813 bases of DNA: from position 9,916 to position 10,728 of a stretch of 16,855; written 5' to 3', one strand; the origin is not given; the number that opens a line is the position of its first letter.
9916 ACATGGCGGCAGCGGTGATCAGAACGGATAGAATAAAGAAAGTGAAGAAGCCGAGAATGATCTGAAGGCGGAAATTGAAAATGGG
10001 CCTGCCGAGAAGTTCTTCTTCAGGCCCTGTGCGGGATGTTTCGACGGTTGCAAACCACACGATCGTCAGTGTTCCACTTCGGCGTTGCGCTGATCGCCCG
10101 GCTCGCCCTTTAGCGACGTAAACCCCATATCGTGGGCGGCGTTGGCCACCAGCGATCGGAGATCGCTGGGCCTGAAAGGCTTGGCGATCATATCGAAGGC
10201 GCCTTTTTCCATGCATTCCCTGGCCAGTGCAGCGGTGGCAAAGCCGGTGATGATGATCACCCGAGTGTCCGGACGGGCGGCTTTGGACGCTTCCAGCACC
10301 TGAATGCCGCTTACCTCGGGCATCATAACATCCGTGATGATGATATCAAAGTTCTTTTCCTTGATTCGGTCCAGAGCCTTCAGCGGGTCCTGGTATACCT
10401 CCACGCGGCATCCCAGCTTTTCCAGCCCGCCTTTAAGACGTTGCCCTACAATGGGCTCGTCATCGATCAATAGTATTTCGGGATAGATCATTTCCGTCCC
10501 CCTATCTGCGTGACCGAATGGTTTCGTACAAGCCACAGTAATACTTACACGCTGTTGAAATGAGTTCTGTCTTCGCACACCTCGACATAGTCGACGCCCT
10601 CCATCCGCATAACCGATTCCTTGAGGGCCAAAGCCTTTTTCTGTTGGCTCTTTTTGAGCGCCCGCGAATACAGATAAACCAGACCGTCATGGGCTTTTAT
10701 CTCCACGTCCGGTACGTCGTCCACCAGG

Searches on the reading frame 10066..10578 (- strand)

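Call 32: search_protein_families(library=pfam, proteins=[window:10066-10578:-], max_evalue=0.01)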
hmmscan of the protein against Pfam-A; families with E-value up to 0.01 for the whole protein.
window:10066-10578:- (170 aa): 3 families
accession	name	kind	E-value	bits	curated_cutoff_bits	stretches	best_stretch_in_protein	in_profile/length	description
PF00072.30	Response_reg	-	6.5e-28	97.6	30.2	1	35-144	1-110/111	Response regulator receiver domain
PF21332.3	AmiR_N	-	8.1e-05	23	27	1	45-144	13-107/111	AmiR, N-terminal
PF02310.24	B12-binding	-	0.0059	16.9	32.1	0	51-131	23-109/121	B12 binding domain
